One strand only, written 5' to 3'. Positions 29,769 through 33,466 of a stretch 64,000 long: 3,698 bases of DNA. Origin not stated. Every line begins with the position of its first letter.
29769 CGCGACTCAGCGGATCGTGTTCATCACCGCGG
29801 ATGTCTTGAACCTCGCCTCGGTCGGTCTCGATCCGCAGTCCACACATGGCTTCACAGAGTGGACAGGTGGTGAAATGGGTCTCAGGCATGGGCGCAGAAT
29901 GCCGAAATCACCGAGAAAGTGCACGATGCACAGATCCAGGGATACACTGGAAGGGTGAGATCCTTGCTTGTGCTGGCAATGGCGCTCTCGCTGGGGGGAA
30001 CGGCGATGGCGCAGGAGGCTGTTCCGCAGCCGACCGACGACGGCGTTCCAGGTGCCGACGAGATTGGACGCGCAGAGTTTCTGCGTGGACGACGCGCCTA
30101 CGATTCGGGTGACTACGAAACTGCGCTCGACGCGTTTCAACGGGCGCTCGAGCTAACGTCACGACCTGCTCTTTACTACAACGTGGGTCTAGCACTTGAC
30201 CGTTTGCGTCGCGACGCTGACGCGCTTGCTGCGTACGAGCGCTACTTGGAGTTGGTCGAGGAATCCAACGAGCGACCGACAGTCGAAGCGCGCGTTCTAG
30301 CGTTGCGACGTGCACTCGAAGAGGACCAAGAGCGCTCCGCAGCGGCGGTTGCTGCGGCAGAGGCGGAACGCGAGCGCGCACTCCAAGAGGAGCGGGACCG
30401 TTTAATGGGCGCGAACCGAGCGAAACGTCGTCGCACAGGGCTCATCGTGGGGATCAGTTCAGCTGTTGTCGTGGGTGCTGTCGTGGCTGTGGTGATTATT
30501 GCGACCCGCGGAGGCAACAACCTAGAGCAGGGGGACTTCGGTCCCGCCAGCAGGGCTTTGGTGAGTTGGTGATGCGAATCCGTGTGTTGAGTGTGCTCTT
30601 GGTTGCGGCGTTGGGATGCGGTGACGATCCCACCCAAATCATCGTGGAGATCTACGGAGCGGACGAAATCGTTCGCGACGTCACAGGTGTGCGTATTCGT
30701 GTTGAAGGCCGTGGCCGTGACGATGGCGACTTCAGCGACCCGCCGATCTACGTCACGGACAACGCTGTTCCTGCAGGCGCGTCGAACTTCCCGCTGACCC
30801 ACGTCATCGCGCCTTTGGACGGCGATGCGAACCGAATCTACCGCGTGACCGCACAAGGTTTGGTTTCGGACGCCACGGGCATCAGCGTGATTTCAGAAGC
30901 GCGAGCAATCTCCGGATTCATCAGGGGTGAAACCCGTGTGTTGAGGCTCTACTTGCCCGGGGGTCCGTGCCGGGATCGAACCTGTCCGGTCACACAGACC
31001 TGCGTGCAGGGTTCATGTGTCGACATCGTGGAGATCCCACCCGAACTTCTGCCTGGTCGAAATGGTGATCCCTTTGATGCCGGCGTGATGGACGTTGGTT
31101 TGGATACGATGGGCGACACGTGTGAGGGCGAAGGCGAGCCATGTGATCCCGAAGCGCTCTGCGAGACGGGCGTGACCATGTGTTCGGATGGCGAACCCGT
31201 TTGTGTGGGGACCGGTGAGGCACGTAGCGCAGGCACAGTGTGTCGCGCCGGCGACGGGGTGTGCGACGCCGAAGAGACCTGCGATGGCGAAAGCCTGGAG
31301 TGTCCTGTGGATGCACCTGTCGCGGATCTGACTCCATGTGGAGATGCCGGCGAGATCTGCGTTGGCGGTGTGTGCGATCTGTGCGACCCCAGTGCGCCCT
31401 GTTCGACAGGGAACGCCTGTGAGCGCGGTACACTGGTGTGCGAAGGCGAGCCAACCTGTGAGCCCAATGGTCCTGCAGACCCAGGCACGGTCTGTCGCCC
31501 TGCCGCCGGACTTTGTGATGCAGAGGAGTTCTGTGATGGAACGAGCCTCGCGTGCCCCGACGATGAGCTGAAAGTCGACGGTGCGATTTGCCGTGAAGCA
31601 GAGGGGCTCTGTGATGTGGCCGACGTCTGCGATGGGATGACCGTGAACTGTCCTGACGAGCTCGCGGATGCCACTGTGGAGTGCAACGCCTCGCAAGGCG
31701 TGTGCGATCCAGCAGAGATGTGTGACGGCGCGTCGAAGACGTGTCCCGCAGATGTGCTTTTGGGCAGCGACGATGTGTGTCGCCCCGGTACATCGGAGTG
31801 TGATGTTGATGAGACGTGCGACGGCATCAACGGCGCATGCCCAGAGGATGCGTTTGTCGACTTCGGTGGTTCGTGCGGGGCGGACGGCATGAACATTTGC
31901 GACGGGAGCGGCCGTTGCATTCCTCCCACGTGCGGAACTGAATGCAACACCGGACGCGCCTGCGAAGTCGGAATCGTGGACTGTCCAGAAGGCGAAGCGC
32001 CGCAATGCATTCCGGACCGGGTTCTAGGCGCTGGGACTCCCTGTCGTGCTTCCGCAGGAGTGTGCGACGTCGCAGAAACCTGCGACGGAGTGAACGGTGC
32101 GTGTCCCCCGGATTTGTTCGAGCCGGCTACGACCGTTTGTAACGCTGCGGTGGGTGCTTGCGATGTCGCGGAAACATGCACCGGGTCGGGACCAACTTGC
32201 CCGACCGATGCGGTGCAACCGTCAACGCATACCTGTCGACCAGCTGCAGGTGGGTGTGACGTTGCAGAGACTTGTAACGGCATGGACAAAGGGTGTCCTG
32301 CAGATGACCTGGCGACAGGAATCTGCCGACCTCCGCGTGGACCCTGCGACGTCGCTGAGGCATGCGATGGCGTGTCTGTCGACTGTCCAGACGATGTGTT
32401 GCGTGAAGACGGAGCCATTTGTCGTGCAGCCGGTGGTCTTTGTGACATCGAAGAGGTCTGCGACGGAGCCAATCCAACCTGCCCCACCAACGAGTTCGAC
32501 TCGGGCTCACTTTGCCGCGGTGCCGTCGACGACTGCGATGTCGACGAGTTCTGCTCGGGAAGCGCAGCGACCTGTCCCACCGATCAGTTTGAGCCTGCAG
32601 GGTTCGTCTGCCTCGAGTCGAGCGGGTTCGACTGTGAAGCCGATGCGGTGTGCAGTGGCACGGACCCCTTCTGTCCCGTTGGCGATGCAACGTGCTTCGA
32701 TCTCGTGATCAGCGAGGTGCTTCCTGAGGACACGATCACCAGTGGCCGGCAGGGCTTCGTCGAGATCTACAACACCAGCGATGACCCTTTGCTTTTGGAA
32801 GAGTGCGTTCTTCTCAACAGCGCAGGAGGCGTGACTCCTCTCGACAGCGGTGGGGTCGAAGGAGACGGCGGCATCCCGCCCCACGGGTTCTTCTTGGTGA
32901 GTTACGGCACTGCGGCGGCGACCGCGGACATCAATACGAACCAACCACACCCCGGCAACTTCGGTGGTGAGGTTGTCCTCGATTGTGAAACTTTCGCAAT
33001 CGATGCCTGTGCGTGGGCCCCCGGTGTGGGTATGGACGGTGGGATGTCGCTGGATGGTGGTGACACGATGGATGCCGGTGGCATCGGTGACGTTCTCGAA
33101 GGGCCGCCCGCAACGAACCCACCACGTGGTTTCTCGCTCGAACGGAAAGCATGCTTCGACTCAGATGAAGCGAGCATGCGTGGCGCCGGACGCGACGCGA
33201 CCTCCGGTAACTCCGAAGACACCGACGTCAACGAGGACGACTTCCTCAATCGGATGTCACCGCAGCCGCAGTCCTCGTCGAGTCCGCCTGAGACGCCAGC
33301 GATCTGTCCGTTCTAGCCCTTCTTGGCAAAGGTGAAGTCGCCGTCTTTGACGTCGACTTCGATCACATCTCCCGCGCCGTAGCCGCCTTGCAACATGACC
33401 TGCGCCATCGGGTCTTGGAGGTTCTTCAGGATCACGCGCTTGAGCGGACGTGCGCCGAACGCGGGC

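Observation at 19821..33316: Recurring cassette of a TPR-like membrane-anchored protein paired with a giant secreted Cys-rich repeat lipoprotein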

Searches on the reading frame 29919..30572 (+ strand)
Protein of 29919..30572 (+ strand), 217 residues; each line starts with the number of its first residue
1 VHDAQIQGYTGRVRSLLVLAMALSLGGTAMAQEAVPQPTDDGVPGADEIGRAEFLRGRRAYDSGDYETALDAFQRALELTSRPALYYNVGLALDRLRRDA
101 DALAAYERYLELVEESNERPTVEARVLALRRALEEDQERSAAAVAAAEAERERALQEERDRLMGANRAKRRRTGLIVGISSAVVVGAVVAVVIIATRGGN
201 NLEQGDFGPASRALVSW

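Call 5: search_protein_families(library=pfam, proteins=[window:29919-30572:+], max_evalue=0.01)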
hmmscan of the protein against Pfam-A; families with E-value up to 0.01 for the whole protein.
window:29919-30572:+ (217 aa): 7 families
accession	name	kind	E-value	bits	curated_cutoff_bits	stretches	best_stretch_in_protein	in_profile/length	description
PF07719.23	TPR_2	-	3.2e-09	36.6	27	2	54-80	5-31/34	Tetratricopeptide repeat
PF13432.12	TPR_16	-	9.7e-08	32.8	32.7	1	55-112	2-60/65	Tetratricopeptide repeat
PF00515.34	TPR_1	-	1.2e-07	31.7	27.8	1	61-79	12-30/34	Tetratricopeptide repeat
PF13414.12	TPR_11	-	3.3e-05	23.9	26.8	1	57-93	1-38/42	TPR repeat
PF13424.12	TPR_12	-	9.3e-05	23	30.1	1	63-114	16-76/77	Tetratricopeptide repeat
PF13181.12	TPR_8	-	9.6e-05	22.7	25.7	0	85-112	3-30/34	Tetratricopeptide repeat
PF13174.12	TPR_6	-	0.0038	18.2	26.3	0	86-111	3-28/33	Tetratricopeptide repeat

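Call 8: search_protein_families(library=ncbifam, proteins=[window:29919-30572:+], max_evalue=0.01)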
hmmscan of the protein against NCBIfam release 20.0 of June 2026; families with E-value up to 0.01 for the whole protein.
window:29919-30572:+ (217 aa): 3 families
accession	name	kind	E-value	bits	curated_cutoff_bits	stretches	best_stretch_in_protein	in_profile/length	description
NF008757.0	PRK11788.1-5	equivalog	0.00016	21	363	1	50-157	214-316/388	lipopolysaccharide assembly protein LapB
NF040959.1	MamA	equivalog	0.00069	19.1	200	1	61-112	150-202/204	magnetosome protein MamA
TIGR02552.1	LcrH_SycD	equivalog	0.0088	15.8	104.8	0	61-130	29-133/136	SycD/LcrH family type III secretion system chaperone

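Call 12: find_homologous_proteins(query=window:29919-30569:+)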
Query seq(217 aa) (217 aa): 9 proteins with E <= 0.001 among 8000 candidates.
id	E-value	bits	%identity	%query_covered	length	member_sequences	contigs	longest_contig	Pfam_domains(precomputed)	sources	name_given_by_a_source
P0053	8.8e-111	386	96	92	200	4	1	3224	PF13414.13,PF00515.35,PF13432.13,PF13181.13,PF07719.24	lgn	-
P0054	3.7e-65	237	71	77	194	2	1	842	PF00515.35,PF13432.13,PF13181.13,PF07719.24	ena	-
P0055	2.7e-49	186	57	79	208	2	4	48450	PF00515.35,PF13432.13,PF07719.24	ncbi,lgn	-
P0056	5.0e-41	159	49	94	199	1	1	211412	PF13414.13,PF00515.35,PF13432.13,PF07719.24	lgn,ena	-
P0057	2.1e-27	114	42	71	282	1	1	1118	PF13432.13,PF07719.24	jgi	jgi:tetratricopeptide (TPR) repeat protein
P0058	1.9e-24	105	39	83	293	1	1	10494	PF13424.13,PF13432.13,PF07719.24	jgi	jgi:tetratricopeptide (TPR) repeat protein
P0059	4.7e-21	93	38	90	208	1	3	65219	PF07719.24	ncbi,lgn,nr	ncbi:MAG: hypothetical protein KF901_07805 [Myxococcales bacterium]|nr:hypothetical protein [Myxococ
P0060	2.4e-8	52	46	35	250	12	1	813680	PF14559.13,PF13414.13,PF13371.13,PF00515.35,PF13432.13,PF13428.13,PF13181.13,PF07719.24,PF13174.13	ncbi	ncbi:MAG: hypothetical protein SangKO_090510 [Sandaracinaceae bacterium]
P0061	5.2e-4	38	30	53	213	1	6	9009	PF00515.35,PF13424.13,PF13176.13,PF13181.13,PF07719.24,PF13174.13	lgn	-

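Call 17: find_encoding_contigs(protein=P0055, flank=8000, max_places=3)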
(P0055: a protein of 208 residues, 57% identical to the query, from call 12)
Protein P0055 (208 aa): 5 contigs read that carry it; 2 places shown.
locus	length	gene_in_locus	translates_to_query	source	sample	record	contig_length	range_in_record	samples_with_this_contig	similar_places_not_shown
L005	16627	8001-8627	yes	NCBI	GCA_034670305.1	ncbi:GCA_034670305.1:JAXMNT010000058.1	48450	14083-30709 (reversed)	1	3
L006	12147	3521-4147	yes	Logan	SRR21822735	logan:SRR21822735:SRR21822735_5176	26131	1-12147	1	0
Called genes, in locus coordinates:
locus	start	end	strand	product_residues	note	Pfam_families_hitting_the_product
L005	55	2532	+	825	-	PF00069:Pkinase, PF07714:PK_Tyr_Ser-Thr, PF00515:TPR_1 (faint), PF07719:TPR_2 (faint), PF13181:TPR_8 (faint), PF13432:TPR_16 (weak), PF23914:TPR_CcmH_CycH, PF14559:TPR_19 (weak), +2 more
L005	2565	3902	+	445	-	PF13414:TPR_11 (faint), PF13431:TPR_17 (faint), PF23914:TPR_CcmH_CycH (faint), PF00515:TPR_1 (faint), PF07719:TPR_2 (faint), PF13424:TPR_12 (weak), PF13432:TPR_16, PF14559:TPR_19, +2 more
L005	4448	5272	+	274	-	PF13512:TPR_18 (weak), PF13525:YfiO, PF07719:TPR_2 (faint), PF13181:TPR_8 (faint), PF13432:TPR_16 (faint), PF14559:TPR_19 (faint), PF13174:TPR_6 (weak)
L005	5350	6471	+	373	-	-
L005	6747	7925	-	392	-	-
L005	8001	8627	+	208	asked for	PF00515:TPR_1 (faint), PF07719:TPR_2 (faint), PF13432:TPR_16 (weak)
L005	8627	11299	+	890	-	PF00200:Disintegrin (weak)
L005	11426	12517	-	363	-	PF25900:PAPPA (faint), PF00754:F5_F8_type_C (weak), PF22633:F5_F8_type_C_2 (faint)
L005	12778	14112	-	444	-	PF01979:Amidohydro_1, PF07969:Amidohydro_3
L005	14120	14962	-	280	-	PF01048:PNP_UDP_1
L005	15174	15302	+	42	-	-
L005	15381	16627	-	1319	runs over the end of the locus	PF13428:TPR_14 (faint), PF14561:TPR_20 (faint), PF13432:TPR_16, PF14559:TPR_19 (weak), PF13432:TPR_16 (weak), PF14559:TPR_19 (weak), PF13414:TPR_11 (weak), PF13432:TPR_16 (weak), +12 more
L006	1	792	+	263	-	?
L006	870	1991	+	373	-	-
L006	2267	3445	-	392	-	-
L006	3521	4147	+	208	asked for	PF00515:TPR_1 (faint), PF07719:TPR_2 (faint), PF13432:TPR_16 (weak)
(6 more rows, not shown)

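Call 18: find_encoding_contigs(protein=P0056, flank=8000, max_places=3)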
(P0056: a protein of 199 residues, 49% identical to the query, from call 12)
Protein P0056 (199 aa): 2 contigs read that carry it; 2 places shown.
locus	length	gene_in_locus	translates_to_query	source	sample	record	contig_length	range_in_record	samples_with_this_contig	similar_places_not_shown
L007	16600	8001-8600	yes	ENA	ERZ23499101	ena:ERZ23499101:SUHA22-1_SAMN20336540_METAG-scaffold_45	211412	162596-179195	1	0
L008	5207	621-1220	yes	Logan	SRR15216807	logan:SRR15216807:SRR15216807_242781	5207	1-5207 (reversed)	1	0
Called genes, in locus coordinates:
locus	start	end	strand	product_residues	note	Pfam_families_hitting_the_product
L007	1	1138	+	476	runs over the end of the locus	PF00890:FAD_binding_2 (faint), PF01134:GIDA (weak), PF01494:FAD_binding_3 (faint), PF07992:Pyr_redox_2, PF13450:NAD_binding_8 (faint), PF13738:Pyr_redox_3, PF00070:Pyr_redox, PF02852:Pyr_redox_dim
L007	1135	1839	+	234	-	PF21948:LplA-B_cat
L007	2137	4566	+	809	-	-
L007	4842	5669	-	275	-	PF00561:Abhydrolase_1, PF12697:Abhydrolase_6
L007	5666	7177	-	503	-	-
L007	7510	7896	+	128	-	-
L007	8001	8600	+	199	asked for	PF00515:TPR_1 (faint), PF07719:TPR_2 (faint), PF13414:TPR_11 (faint), PF13432:TPR_16 (weak)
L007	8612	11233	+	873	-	PF00200:Disintegrin (faint)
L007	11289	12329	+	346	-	PF08308:PEGA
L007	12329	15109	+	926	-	PF11617:Cu-binding_MopE (faint)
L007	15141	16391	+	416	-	PF20706:GT4-conflict, PF00534:Glycos_transf_1, PF13692:Glyco_trans_1_4, PF13524:Glyco_trans_1_2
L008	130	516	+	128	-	-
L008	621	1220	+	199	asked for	PF00515:TPR_1 (faint), PF07719:TPR_2 (faint), PF13414:TPR_11 (faint), PF13432:TPR_16 (weak)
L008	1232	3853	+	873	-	PF00200:Disintegrin (faint)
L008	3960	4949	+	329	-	PF08308:PEGA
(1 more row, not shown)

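Call 19: find_encoding_contigs(protein=P0059, flank=8000, max_places=3)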
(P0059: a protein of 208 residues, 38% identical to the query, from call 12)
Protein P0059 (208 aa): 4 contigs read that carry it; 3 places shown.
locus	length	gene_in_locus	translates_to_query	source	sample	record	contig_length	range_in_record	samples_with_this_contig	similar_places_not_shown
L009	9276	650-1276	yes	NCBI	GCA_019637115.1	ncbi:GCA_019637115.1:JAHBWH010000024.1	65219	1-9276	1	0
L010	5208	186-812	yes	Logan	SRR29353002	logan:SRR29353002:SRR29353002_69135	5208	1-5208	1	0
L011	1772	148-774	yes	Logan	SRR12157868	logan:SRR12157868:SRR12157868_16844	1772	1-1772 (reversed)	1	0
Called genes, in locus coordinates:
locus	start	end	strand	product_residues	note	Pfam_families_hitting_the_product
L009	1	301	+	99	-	?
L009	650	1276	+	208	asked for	PF07719:TPR_2 (faint)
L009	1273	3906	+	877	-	PF00200:Disintegrin (weak)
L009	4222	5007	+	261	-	-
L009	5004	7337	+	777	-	PF01551:Peptidase_M23, PF01839:FG-GAP (faint), PF11617:Cu-binding_MopE (faint), PF12256:TcdB_toxin_midN (faint), PF13517:FG-GAP_3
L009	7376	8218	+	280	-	PF03807:F420_oxidored, PF14748:P5CR_dimer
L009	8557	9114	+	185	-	-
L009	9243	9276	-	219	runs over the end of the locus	PF01168:Ala_racemase_N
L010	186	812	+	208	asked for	PF07719:TPR_2 (faint)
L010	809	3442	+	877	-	PF00200:Disintegrin (weak)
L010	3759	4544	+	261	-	-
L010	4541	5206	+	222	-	?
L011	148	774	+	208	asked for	PF07719:TPR_2 (faint)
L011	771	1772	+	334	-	?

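Call 67: find_encoding_contigs(protein=P0060, flank=5000, max_places=2)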
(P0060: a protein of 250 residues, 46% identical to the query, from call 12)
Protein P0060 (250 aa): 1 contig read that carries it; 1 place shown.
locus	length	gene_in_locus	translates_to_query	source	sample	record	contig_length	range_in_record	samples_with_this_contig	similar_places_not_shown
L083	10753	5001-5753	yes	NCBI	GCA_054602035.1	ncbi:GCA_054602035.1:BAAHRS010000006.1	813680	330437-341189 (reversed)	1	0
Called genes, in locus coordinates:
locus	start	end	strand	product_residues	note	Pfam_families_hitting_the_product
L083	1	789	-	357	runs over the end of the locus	PF00933:Glyco_hydro_3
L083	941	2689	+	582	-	PF01743:PolyA_pol, PF12627:PolyA_pol_RNAbd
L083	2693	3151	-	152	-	-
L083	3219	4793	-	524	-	PF00069:Pkinase, PF07714:PK_Tyr_Ser-Thr, PF01636:APH (faint), PF08308:PEGA (weak)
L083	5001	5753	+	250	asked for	PF00515:TPR_1 (faint), PF13414:TPR_11 (faint), PF13174:TPR_6 (faint), PF13432:TPR_16, PF13371:TPR_9 (weak), PF14559:TPR_19 (weak), PF07719:TPR_2 (weak), PF13181:TPR_8 (weak), +1 more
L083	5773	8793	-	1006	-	PF00082:Peptidase_S8, PF07676:PD40 (faint)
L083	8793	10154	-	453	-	-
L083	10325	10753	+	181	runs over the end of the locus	-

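Call 88: predict_structure(alignment_id=A4)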
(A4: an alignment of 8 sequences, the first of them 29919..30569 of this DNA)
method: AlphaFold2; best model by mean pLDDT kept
length: 217 residues; sequences in the alignment: 8
mean_pLDDT: 74.3   pTM: 0.55
mean pLDDT of the five models: 74.3, 73.9, 73.4, 72.7, 71.3
residues with pLDDT >= 90: 113; 70-90: 11; 50-70: 11; < 50: 82
segments of 3 or more residues with pLDDT < 50: 1-37, 172-188, 190-217
pLDDT, mean of each block of 10 residues (from residue 1): 41 46 40 48 88 99 99 98 98 98 99 96 98 97 96 92 71 46 47 44 41 43
secondary structure, 60 per line:
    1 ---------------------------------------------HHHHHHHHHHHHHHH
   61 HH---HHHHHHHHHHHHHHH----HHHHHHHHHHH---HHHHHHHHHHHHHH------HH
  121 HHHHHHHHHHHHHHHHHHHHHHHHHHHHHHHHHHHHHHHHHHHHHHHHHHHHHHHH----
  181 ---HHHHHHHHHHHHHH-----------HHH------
elements in order: H46-62 H66-80 H85-95 H99-112 H119-176 H184-197
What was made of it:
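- B shows the TPR plus a 58-residue helix (call 88).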

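Call 96: find_related_loci(query=A4, collection=metagenome_contigs, flank=4000)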
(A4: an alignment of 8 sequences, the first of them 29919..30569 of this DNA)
Query A4 (217 aa) in metagenome_contigs; peptide patterns used: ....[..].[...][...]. (x = any residue, [..] = any of these).
600 stretches matched a pattern (row limit reached: there are more); 14 encode a relative of the query (tblastn E <= 1e-3); 14 distinct loci.
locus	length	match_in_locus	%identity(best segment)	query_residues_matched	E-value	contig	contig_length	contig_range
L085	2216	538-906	42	9-134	1e-23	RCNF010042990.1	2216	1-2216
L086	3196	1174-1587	41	12-148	1e-22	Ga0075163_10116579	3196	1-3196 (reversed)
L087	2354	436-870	39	13-134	2e-22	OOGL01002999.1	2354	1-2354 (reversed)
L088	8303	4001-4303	50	36-135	7e-22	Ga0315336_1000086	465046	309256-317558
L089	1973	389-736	44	9-130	5e-22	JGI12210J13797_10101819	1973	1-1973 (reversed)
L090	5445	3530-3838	48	37-141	8e-22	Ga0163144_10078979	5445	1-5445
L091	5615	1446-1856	39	7-137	1e-20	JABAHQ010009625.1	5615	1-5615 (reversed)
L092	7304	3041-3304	47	47-134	5e-20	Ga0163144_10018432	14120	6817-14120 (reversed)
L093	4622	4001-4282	45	47-151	5e-20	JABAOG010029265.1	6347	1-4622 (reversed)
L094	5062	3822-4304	39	47-204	1e-18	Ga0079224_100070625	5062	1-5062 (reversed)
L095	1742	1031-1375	41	15-129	4e-18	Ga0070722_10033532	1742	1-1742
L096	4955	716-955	49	54-133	6e-18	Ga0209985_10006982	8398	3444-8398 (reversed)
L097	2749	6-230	45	79-155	3e-13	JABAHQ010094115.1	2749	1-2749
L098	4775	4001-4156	46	62-112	5e-7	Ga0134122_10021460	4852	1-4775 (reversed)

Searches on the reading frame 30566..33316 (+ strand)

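Call 5: search_protein_families(library=pfam, proteins=[window:30566-33316:+], max_evalue=0.01)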
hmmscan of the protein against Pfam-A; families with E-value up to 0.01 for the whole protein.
window:30566-33316:+ (916 aa): 2 families
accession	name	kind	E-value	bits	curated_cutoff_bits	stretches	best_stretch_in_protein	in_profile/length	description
PF00200.28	Disintegrin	-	1.5e-52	176.7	35.1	10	261-333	2-75/75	Disintegrin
PF00932.25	LTD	-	0.0008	20.2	34.3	1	712-805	7-94/109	Lamin Tail Domain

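Call 8: search_protein_families(library=ncbifam, proteins=[window:30566-33316:+], max_evalue=0.01)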
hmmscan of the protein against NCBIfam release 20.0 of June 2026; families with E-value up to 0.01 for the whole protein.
window:30566-33316:+ (916 aa): 0 families

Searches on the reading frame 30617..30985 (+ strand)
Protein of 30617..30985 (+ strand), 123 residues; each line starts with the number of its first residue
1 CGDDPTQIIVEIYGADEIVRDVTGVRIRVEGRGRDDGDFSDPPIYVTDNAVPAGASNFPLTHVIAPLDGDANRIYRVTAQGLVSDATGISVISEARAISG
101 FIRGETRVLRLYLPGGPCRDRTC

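Call 85: search_protein_families(library=pfam, alignment_id=A5, max_evalue=1)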
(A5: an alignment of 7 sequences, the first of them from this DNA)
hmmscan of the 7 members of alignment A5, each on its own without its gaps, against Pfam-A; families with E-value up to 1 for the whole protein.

A. member 1, seq(123 aa): 0 families

B. families by the number of members that match (of 7 scanned): 3 families
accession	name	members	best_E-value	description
PF01958.23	Asp_DH_C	1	0.11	Aspartate dehydrogenase, C-terminal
PF09386.16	ParD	1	0.12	Antitoxin ParD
PF10604.15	Polyketide_cyc2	1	0.2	Polyketide cyclase / dehydrase and lipid transport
